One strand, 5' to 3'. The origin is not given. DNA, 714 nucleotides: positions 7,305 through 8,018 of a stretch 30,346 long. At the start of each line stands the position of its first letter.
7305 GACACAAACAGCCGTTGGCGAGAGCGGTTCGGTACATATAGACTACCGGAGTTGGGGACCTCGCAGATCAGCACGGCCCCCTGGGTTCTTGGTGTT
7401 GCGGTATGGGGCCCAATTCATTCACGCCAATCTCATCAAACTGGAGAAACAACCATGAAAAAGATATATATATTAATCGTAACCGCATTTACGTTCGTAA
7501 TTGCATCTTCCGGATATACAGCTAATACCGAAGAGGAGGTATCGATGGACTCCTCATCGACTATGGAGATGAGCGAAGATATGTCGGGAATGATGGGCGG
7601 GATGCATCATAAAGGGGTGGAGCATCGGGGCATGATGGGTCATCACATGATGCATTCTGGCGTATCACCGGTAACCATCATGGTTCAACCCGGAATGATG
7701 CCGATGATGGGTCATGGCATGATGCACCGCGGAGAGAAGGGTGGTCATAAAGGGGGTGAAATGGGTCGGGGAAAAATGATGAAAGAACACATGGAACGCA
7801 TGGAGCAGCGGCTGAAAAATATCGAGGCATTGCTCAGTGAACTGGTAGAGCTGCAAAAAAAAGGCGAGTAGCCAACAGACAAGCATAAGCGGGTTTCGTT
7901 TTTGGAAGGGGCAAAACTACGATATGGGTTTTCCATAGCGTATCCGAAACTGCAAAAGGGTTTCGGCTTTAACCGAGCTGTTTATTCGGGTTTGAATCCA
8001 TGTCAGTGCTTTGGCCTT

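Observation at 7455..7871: Secreted Met/His-rich protein with a C-terminal coiled coil: putative Cu(I)/Ag(I) sponge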

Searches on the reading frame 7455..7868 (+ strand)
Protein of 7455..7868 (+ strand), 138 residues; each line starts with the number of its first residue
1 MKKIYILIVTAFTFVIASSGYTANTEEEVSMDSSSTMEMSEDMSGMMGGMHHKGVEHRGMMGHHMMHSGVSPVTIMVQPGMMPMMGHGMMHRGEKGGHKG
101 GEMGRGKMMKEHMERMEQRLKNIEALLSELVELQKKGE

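Call 5: search_protein_families(library=pfam, proteins=[window:7455-7868:+], max_evalue=10)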
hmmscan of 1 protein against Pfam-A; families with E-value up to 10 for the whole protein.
window:7455-7868:+ (138 aa): 1 family
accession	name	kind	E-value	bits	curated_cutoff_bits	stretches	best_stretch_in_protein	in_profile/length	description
PF03259.23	Robl_LC7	-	0.019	15.1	23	1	5-67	17-79/91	Roadblock/LC7 domain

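Call 6: find_homologous_proteins(query=window:7455-7868:+, max_evalue=0.01)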
Query window:7455-7868:+ (138 aa): 56 proteins with E <= 0.01 among 74 candidates.
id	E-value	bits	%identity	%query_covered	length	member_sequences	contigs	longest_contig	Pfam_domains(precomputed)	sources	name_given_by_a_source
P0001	3.4e-80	284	100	100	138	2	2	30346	-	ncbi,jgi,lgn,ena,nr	ncbi:MAG: hypothetical protein OEQ39_07970 [Gammaproteobacteria bacterium]|nr:hypothetical protein [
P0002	8.1e-59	215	81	99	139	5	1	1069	-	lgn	-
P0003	2.7e-58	214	78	99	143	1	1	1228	-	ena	-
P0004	3.1e-56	207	78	99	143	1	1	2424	-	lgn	-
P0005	7.2e-54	199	74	99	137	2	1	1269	-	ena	-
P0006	2.3e-51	191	69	100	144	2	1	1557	-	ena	-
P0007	2.7e-51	191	72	98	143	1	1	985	-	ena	-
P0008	9.3e-51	189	72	100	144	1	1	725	-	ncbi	-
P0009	1.6e-50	188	70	100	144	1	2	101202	-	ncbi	-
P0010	1.1e-48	182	62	99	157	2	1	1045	-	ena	-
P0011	7.1e-48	180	69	99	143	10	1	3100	-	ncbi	-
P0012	1.4e-47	179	70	99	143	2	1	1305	-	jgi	jgi:hypothetical protein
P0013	1.5e-47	179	72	89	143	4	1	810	-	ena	-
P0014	8.2e-47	176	68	99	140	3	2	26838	-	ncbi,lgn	ncbi:MAG: hypothetical protein WBM41_01450 [Arenicellales bacterium]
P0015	1.2e-46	176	71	99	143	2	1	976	-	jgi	jgi:hypothetical protein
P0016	2.4e-46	175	70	99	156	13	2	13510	-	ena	-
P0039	3.5e-37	145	64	98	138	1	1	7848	-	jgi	jgi:hypothetical protein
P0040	4.8e-36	142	59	99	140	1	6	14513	-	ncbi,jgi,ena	-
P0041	1.2e-35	140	60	89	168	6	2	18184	-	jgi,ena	-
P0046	9.8e-34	134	55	98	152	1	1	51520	-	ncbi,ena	-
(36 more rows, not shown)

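Call 7: search_protein_families(library=ncbifam, proteins=[window:7455-7868:+], max_evalue=10)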
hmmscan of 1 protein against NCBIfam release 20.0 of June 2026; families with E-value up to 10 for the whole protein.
window:7455-7868:+ (138 aa): 2 families
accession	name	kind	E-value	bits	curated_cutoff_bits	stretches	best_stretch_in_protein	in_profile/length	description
TIGR02976.1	phageshock_pspB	equivalog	0.0013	19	51.7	1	71-129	8-67/75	envelope stress response membrane protein PspB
NF048001.1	GTP_morpho_1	equivalog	0.055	13.3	50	1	107-130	20-43/70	GTA head formation protein, RCAP_rcc01685 family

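Call 8: search_solved_structures(query=window:7455-7868:+, max_evalue=10, show_alignments=3)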
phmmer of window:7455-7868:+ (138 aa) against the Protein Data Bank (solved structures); distinct sequences matched with E-value up to 10: 3.
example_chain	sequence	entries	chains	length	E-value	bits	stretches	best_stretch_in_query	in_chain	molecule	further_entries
9axh_C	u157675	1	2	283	0.97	12.9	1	24-69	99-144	Kinase suppressor of Ras 1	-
7cpz_A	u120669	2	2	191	1.2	12.6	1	6-52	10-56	Mature Streptoavidin-C1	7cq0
7juw_B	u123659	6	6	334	1.3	12.5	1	24-69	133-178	Kinase suppressor of Ras 1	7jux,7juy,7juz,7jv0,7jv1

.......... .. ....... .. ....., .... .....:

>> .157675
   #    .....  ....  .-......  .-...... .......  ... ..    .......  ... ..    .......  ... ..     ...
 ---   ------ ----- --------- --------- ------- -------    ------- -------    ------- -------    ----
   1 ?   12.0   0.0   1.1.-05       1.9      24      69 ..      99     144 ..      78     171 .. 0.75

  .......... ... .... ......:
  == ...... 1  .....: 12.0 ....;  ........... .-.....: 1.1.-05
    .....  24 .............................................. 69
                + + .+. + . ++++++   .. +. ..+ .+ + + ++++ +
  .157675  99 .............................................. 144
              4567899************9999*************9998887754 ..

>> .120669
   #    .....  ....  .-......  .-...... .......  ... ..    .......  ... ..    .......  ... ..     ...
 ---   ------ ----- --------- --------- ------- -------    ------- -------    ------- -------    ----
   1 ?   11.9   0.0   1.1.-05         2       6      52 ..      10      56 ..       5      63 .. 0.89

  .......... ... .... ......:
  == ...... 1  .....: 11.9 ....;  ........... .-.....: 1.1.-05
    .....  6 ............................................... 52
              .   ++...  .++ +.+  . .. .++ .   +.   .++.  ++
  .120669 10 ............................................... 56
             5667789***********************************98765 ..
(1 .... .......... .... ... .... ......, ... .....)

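Call 11: find_encoding_contigs(protein=P0009, flank=8000, max_places=3)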
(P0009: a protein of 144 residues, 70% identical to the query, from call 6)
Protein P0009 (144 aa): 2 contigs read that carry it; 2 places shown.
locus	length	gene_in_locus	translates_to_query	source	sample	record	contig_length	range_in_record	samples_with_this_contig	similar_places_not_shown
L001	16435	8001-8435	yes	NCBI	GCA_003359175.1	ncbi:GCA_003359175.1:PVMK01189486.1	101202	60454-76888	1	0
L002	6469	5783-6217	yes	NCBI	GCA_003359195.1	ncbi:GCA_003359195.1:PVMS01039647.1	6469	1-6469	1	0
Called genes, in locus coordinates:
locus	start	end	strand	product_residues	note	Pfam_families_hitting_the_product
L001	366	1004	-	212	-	PF01209:Ubie_methyltran (weak), PF13489:Methyltransf_23, PF13847:Methyltransf_31, PF08241:Methyltransf_11, PF08242:Methyltransf_12, PF13649:Methyltransf_25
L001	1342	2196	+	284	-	PF00027:cNMP_binding, PF13545:HTH_Crp_2, PF00325:Crp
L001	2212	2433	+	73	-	PF00582:Usp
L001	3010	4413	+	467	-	PF00571:CBS, PF03445:DUF294, PF10335:DUF294_C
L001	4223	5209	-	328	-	PF00929:RNase_T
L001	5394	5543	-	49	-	-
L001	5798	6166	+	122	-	PF05899:Cupin_3, PF07883:Cupin_2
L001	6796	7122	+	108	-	PF04358:DsrC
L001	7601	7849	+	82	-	PF09851:SHOCT (weak)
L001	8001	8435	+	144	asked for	-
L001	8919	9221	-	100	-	-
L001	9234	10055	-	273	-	PF00582:Usp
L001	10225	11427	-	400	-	PF00324:AA_permease, PF13520:AA_permease_2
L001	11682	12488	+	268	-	PF01226:Form_Nir_trans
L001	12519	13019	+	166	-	-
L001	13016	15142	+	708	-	PF00929:RNase_T, PF00571:CBS (weak), PF03445:DUF294, PF10335:DUF294_C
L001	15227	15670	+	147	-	PF13442:Cytochrome_CBB3, PF00034:Cytochrom_C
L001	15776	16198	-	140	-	PF13610:DDE_Tnp_IS240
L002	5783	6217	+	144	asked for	-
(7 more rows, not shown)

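Call 12: find_encoding_contigs(protein=P0046, flank=8000, max_places=3)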
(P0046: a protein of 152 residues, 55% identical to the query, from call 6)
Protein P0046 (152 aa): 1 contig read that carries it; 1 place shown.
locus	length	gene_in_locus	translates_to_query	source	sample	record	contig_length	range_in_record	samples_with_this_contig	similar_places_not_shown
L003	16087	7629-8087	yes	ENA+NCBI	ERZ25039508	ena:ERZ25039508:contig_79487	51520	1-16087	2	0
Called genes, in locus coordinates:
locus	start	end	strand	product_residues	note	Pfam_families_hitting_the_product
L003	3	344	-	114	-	?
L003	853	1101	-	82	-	PF09339:HTH_IclR (weak), PF02796:HTH_7 (weak), PF13384:HTH_23 (faint), PF08281:Sigma70_r4_2 (weak)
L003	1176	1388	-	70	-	-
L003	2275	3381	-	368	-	-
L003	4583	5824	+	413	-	PF01966:HD, PF13487:HD_5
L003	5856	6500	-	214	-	PF00990:GGDEF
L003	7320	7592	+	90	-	PF09851:SHOCT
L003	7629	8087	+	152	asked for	-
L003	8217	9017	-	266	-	PF12740:PETase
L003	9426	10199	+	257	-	PF00459:Inositol_P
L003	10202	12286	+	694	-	PF00724:Oxidored_FMN, PF00070:Pyr_redox (faint), PF07992:Pyr_redox_2, PF12831:FAD_oxidored (weak), PF13450:NAD_binding_8 (weak), PF22620:OYE-like_second_a-b (weak)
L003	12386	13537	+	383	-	PF00155:Aminotran_1_2, PF01053:Cys_Met_Meta_PP (weak), PF00266:Aminotran_5, PF04864:Alliinase_C (faint)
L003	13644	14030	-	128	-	PF03625:DUF302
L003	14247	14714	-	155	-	PF07386:DUF1499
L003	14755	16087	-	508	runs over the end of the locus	PF00211:Guanylate_cyc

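Call 13: find_encoding_contigs(protein=P0014, flank=8000, max_places=3)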
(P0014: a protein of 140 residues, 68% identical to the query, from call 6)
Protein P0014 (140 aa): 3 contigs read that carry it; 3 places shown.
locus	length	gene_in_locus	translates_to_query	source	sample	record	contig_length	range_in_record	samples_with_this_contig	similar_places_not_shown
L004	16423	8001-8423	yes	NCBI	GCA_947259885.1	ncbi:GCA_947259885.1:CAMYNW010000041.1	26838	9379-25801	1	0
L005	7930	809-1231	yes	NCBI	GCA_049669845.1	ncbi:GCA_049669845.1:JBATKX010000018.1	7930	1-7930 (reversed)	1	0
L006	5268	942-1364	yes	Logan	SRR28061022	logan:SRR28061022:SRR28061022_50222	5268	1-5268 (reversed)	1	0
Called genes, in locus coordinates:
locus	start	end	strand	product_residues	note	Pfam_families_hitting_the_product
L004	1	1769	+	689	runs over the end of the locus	PF00550:PP-binding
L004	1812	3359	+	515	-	PF00732:GMC_oxred_N (faint), PF05199:GMC_oxred_C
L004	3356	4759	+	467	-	PF01663:Phosphodiest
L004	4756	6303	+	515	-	-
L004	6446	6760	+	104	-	-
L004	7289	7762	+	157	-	PF00034:Cytochrom_C, PF13442:Cytochrome_CBB3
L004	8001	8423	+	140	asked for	-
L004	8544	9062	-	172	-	PF00034:Cytochrom_C (weak)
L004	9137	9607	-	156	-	PF13442:Cytochrome_CBB3, PF00034:Cytochrom_C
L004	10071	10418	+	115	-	-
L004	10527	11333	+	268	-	PF11604:CusF_Ec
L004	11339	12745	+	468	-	-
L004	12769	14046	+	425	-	PF07731:Cu-oxidase_2 (weak), PF07732:Cu-oxidase_3, PF07731:Cu-oxidase_2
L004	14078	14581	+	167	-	PF13473:Cupredoxin_1, PF00127:Copper-bind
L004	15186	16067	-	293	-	PF00126:HTH_1, PF03466:LysR_substrate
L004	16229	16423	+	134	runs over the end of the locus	PF04828:GFA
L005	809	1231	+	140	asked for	-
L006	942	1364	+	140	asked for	-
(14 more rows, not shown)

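Call 18: find_encoding_contigs(protein=P0041, flank=7000, max_places=2)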
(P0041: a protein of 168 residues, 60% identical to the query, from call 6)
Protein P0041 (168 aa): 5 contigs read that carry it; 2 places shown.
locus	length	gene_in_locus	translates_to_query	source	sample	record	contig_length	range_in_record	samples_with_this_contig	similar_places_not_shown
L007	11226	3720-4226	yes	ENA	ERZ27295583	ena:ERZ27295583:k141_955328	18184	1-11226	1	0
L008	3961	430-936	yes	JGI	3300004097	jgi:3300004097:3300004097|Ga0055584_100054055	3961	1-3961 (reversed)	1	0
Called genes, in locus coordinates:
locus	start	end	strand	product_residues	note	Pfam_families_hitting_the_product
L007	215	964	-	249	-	PF00106:adh_short, PF08659:KR, PF13561:adh_short_C2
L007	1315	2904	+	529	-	PF00884:Sulfatase, PF01663:Phosphodiest, PF14707:Sulfatase_C (weak)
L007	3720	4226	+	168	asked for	-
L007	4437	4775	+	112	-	-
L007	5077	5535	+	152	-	PF00582:Usp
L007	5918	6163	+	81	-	-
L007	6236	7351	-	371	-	PF00850:Hist_deacetyl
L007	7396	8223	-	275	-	PF00892:EamA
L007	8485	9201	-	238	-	-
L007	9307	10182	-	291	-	PF02678:Pirin, PF05726:Pirin_C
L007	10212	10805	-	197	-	PF00881:Nitroreductase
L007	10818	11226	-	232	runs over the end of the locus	PF02678:Pirin, PF07883:Cupin_2 (weak), PF17954:Pirin_C_2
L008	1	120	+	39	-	?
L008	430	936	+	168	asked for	-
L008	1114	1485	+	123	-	-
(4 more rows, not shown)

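Call 19: find_encoding_contigs(protein=P0040, flank=7000, max_places=3)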
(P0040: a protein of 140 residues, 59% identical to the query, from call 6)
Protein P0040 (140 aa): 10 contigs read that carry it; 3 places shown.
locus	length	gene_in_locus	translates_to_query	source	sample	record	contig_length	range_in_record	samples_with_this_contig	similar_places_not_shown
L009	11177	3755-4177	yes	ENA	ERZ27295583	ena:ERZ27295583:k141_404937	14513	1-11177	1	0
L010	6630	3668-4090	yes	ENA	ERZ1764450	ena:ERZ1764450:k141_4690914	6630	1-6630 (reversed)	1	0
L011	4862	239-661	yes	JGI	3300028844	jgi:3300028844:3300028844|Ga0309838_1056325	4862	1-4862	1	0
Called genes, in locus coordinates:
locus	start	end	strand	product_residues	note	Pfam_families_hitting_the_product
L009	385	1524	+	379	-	PF07995:GSDH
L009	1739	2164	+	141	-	PF13474:SnoaL_3, PF14534:DUF4440, PF12680:SnoaL_2 (weak)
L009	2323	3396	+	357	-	PF10851:DUF2652, PF10604:Polyketide_cyc2 (weak), PF08327:AHSA1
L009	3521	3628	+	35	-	-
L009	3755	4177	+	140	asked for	-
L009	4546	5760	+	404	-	PF13372:Alginate_exp (weak)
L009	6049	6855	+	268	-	-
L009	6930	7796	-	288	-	PF06293:Kdo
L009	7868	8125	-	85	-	PF01588:tRNA_bind (weak)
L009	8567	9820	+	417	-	PF05359:DUF748, PF05170:AsmA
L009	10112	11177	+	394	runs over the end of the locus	PF00266:Aminotran_5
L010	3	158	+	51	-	?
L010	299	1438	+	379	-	PF07995:GSDH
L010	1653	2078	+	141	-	PF13474:SnoaL_3, PF14534:DUF4440, PF12680:SnoaL_2 (weak)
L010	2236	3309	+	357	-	PF10851:DUF2652, PF10604:Polyketide_cyc2 (weak), PF08327:AHSA1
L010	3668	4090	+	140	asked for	-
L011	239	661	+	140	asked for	-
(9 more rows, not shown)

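Call 20: find_encoding_contigs(protein=P0016, flank=7000, max_places=2)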
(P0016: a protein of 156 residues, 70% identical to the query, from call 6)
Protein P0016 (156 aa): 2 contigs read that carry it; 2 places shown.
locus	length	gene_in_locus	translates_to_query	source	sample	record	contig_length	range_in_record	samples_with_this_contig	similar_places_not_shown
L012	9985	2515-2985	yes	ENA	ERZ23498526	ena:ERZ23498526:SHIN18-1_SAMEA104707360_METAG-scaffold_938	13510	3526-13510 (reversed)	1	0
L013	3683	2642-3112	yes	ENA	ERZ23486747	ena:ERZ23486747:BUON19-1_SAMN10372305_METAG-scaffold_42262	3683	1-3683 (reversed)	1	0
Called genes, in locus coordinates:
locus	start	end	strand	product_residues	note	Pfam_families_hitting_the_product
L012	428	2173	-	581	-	PF00211:Guanylate_cyc, PF00515:TPR_1 (faint), PF07719:TPR_2 (faint), PF13181:TPR_8 (faint), PF13428:TPR_14 (faint), PF13431:TPR_17 (weak), PF13432:TPR_16 (weak), PF14559:TPR_19 (weak), +3 more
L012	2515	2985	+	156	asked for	-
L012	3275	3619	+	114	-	PF02635:DsrE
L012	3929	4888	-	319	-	PF00126:HTH_1, PF03466:LysR_substrate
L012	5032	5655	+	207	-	PF02798:GST_N, PF13409:GST_N_2, PF13417:GST_N_3, PF14497:GST_C_3 (weak)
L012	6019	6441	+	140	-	PF07366:SnoaL, PF12680:SnoaL_2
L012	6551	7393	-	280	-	-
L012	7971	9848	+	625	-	PF00999:Na_H_Exchanger, PF02254:TrkA_N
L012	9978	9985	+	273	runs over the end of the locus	PF23441:SDR, PF00106:adh_short, PF08659:KR, PF13561:adh_short_C2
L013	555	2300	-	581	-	PF00211:Guanylate_cyc, PF00515:TPR_1 (faint), PF07719:TPR_2 (faint), PF13181:TPR_8 (faint), PF13428:TPR_14 (faint), PF13431:TPR_17 (weak), PF13432:TPR_16 (weak), PF14559:TPR_19 (weak), +3 more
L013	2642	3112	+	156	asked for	-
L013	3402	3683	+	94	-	?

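Call 21: find_encoding_contigs(protein=P0039, flank=7000, max_places=2)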
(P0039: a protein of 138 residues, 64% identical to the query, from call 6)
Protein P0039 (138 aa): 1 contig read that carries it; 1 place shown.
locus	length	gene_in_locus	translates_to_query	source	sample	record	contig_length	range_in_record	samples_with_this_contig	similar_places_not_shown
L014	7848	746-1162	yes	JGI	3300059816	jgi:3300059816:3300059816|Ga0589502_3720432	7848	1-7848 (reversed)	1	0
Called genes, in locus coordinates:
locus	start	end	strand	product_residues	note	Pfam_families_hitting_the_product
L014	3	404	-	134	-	?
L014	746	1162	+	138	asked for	-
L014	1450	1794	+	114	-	PF02635:DsrE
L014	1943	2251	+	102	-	-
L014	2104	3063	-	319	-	PF00126:HTH_1, PF03466:LysR_substrate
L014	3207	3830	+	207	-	PF02798:GST_N, PF13409:GST_N_2, PF13417:GST_N_3, PF14497:GST_C_3 (weak)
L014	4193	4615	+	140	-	PF07366:SnoaL, PF12680:SnoaL_2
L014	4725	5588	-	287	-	-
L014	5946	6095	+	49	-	-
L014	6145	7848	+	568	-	?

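Call 31: predict_structure(alignment_id=A1)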
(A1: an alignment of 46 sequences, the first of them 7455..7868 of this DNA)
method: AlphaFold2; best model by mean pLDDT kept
length: 138 residues; sequences in the alignment: 46
mean_pLDDT: 60.2   pTM: 0.24
mean pLDDT of the five models: 60.2, 59.8, 55.7, 54.8, 52.3
residues with pLDDT >= 90: 15; 70-90: 27; 50-70: 42; < 50: 54
segments of 3 or more residues with pLDDT < 50: 23-62, 89-91, 93-96
pLDDT, mean of each block of 10 residues (from residue 1): 76 72 46 39 42 43 50 55 53 47 66 92 91 72
secondary structure, 60 per line:
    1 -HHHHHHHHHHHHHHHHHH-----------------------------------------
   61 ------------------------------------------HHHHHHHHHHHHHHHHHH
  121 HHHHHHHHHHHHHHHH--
elements in order: H2-19 H103-136

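Call 32: search_protein_representatives(alignment_id=A1)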
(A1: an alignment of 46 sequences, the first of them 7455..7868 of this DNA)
Query: 46 sequences, 143 profile positions. Proteins with E-value up to 0.001 (for the whole library): 148; up to 1e-10: 11; up to 1e-30: 4. The best 148 are listed.
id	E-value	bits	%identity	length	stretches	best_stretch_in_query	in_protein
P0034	4.7e-56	205.0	-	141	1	1-143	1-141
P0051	6.5e-54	198.0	-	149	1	1-142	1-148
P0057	3.7e-38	147.0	-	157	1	1-142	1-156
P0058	3.4e-36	140.6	-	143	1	1-138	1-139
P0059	4.0e-30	120.9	-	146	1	1-143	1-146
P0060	2.6e-29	118.3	-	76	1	65-143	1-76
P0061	1.7e-15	73.5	-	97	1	46-143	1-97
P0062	3.2e-14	69.4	-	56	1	89-142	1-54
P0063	5.0e-14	68.7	-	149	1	1-142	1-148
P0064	4.2e-12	62.5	-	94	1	79-142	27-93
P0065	8.9e-12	61.4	-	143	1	1-142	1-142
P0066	3.2e-10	56.4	-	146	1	1-141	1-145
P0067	5.4e-10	55.7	-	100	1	64-142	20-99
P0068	1.4e-09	54.3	-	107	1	69-142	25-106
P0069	1.4e-09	54.3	-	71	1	1-44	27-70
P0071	4.0e-09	52.8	-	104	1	78-142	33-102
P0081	4.1e-08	49.6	-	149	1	6-143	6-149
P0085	6.9e-08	48.8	-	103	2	76-142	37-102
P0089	2.3e-07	47.1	-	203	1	86-142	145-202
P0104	9.4e-07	45.1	-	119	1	78-143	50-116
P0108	1.4e-06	44.6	-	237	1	89-142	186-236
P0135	1.3e-05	41.4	-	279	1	82-142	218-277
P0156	6.1e-05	39.3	-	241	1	54-142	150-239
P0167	8.5e-05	38.8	-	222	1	29-142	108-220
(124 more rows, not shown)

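Call 36: search_protein_families(library=pfam, alignment_id=A2, max_evalue=0.01)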
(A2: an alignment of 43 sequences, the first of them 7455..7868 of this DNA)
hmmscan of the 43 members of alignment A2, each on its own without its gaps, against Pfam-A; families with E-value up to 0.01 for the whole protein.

A. member 1, window:7455-7868:+ (138 aa): 0 families

B. families by the number of members that match (of 43 scanned): 2 families
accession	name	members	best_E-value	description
PF10167.14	BORCS8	1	0.0007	BLOC-1-related complex sub-unit 8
PF22657.2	SSB_1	1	0.0043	Another single-strand binding protein family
